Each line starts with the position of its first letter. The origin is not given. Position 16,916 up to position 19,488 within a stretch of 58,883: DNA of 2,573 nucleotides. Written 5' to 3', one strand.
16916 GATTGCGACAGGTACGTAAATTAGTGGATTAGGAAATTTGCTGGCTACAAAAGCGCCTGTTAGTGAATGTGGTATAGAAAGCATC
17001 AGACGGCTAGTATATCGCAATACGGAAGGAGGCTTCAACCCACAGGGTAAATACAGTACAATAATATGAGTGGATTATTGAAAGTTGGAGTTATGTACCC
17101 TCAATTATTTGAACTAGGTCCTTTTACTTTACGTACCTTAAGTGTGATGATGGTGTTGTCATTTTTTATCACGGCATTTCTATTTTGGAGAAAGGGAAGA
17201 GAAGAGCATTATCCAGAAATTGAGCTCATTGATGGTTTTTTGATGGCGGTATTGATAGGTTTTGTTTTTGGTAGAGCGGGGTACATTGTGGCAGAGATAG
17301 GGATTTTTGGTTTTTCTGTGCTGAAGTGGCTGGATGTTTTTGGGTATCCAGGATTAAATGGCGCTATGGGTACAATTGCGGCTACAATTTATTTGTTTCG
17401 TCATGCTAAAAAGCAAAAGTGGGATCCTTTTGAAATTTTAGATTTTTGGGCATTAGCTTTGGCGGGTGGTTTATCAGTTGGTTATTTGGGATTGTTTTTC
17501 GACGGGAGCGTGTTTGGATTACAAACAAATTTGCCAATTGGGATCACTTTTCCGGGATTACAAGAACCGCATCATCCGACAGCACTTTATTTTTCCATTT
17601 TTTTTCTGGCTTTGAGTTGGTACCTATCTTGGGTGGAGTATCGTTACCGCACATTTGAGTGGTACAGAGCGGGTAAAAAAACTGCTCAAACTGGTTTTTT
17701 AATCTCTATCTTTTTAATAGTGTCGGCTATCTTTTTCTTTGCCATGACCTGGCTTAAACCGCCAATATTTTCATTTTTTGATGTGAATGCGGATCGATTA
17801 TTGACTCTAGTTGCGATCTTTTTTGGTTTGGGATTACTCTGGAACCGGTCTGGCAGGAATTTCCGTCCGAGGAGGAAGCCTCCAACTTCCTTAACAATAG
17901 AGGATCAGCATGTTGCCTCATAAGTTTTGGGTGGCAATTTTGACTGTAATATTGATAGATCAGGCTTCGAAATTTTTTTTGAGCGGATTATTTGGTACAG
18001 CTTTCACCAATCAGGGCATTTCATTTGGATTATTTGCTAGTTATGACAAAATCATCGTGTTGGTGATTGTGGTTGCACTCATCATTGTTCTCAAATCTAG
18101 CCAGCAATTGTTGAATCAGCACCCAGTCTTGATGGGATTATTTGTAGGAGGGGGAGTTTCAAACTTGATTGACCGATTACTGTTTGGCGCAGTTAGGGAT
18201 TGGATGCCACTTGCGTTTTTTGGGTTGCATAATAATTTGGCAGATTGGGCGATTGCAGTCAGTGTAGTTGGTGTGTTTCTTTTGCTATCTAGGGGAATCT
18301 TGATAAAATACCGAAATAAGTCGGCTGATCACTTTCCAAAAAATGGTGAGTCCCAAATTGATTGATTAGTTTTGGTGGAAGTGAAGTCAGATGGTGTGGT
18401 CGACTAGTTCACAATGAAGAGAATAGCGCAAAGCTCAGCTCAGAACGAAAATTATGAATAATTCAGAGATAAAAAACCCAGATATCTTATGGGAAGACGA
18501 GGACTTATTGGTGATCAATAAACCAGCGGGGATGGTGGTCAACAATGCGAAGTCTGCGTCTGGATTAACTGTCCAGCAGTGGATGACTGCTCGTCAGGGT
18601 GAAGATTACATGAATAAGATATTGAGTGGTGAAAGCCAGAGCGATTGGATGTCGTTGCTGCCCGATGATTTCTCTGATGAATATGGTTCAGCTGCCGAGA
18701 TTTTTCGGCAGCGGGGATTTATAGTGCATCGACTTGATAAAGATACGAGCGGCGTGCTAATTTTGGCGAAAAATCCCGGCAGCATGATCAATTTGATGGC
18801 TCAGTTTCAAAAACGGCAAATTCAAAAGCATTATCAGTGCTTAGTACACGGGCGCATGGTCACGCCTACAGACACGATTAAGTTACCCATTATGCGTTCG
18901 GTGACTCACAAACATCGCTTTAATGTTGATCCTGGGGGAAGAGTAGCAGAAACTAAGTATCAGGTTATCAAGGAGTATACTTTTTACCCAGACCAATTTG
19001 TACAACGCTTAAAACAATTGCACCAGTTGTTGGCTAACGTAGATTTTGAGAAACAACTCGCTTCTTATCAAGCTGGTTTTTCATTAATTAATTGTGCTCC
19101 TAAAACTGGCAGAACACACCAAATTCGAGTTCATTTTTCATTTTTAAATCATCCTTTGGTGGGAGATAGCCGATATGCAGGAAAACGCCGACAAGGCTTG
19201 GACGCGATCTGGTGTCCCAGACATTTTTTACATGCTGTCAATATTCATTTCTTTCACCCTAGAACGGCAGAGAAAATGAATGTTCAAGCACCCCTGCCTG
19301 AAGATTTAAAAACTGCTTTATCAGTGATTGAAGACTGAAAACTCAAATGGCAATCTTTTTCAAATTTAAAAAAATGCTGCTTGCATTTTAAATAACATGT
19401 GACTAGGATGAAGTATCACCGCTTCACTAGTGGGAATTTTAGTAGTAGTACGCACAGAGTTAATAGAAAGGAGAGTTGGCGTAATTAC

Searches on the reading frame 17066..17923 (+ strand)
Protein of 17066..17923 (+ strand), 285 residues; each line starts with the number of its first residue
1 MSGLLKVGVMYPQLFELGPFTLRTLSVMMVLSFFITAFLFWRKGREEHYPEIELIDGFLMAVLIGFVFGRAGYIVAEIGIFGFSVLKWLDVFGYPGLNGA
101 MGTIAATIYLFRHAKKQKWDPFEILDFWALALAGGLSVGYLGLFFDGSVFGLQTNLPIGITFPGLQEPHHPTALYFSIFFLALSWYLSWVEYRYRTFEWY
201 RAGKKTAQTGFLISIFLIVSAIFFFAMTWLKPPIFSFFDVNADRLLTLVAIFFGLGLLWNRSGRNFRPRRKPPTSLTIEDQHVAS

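Call 81: search_protein_families(library=pfam, proteins=[window:17066-17923:+], max_evalue=0.0001)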
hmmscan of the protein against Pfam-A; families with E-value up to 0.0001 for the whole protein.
window:17066-17923:+ (285 aa): 1 family
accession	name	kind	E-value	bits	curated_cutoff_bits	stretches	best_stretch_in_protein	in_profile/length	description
PF01790.23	LGT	-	7.6e-22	78.2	24.9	1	12-259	1-239/240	Prolipoprotein diacylglyceryl transferase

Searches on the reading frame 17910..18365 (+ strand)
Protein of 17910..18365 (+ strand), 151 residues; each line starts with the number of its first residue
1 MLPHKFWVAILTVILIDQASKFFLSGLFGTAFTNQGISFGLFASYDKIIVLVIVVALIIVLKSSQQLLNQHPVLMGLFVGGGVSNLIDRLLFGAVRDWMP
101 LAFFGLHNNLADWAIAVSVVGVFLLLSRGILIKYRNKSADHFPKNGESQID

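Call 81: search_protein_families(library=pfam, proteins=[window:17910-18365:+], max_evalue=0.0001)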
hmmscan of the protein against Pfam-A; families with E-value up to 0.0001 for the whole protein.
window:17910-18365:+ (151 aa): 1 family
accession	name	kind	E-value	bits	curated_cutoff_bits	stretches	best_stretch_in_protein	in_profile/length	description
PF01252.23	Peptidase_A8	-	2.8e-13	50.7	25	1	10-124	2-138/142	Signal peptidase (SPase) II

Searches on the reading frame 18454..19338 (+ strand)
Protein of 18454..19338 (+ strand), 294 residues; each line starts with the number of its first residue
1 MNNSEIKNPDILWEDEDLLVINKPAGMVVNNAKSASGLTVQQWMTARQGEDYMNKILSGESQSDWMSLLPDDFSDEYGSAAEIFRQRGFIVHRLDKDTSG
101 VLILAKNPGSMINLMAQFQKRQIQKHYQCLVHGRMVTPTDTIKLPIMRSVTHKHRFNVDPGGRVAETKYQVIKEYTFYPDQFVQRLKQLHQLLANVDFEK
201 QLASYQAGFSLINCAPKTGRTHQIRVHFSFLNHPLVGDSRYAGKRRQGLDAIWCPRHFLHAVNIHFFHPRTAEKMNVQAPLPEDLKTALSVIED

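Call 81: search_protein_families(library=pfam, proteins=[window:18454-19338:+], max_evalue=0.0001)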
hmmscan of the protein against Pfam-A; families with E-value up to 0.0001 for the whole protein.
window:18454-19338:+ (294 aa): 1 family
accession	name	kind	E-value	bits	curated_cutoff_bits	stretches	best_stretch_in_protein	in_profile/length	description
PF00849.27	PseudoU_synth_2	-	8.1e-30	104.5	26.8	1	17-229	1-151/152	RNA pseudouridylate synthase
